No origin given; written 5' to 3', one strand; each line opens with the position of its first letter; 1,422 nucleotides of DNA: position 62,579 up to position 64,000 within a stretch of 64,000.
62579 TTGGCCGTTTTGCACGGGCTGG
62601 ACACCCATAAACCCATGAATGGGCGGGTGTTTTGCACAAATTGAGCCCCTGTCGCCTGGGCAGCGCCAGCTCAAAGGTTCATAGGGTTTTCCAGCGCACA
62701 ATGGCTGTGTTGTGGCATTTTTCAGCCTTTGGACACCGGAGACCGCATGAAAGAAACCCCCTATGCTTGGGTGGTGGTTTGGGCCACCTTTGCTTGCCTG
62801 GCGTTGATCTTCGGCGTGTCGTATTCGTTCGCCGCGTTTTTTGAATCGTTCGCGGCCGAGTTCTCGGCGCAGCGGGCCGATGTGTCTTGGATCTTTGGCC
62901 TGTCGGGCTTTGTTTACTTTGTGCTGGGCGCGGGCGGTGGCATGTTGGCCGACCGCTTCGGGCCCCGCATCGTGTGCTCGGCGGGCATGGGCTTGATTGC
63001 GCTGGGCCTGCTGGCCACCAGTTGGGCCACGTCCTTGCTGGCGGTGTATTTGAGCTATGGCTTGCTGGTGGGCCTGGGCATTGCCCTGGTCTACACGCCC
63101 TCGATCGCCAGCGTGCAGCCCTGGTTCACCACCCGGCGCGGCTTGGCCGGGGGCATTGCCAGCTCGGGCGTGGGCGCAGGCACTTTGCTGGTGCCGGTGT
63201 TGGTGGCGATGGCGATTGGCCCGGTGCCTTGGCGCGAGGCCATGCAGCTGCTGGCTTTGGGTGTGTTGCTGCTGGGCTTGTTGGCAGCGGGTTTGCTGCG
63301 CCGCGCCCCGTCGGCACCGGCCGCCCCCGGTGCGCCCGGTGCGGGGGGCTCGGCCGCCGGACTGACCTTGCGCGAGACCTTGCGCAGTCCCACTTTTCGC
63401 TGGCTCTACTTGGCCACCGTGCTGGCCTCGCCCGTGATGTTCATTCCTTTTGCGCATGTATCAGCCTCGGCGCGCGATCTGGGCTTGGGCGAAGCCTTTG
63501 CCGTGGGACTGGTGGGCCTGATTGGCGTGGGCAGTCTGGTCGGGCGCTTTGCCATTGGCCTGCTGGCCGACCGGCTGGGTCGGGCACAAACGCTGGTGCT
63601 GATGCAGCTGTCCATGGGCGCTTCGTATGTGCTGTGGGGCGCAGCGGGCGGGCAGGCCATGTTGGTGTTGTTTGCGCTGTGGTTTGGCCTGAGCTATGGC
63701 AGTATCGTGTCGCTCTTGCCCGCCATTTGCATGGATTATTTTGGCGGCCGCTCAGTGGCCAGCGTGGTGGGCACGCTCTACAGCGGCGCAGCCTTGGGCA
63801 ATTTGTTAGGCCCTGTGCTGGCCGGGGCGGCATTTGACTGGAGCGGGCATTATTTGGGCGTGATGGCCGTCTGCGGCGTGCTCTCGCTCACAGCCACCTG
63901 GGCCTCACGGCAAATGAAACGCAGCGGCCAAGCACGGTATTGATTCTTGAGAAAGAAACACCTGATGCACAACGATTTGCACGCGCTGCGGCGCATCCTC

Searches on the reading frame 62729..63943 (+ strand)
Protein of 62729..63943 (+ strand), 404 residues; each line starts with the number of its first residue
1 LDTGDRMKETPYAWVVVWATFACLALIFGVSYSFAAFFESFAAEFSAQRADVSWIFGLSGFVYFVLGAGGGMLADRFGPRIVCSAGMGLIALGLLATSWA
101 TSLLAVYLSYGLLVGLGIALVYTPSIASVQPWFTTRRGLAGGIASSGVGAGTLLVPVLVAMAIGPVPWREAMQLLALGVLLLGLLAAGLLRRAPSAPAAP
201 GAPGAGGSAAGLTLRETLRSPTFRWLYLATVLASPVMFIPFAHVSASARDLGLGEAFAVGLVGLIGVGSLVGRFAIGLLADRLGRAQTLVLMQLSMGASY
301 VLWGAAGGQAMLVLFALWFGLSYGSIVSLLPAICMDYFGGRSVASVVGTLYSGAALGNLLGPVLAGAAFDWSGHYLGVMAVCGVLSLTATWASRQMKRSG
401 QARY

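Call 38: search_protein_families(library=ncbifam, proteins=[window:62729-63943:+], max_evalue=1e-15)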
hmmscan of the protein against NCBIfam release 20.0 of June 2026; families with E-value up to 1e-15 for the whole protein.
window:62729-63943:+ (404 aa): 4 families
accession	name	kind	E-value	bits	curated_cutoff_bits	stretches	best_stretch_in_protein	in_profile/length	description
NF049980.1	SfMCT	equivalog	4.9e-56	190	320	1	14-385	2-378/378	L-lactate MFS transporter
TIGR00890.1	2A0111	subfamily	1.2e-36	126.5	374.85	1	13-389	2-374/377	oxalate/formate antiport family MFS transporter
TIGR04259.1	oxa_formateAnti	equivalog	8.3e-35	120.4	335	1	14-392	2-391/405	oxalate/formate MFS antiporter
TIGR00892.1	2A0113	subfamily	6.9e-34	117.3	586.1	1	11-195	15-197/455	monocarboxylate transporter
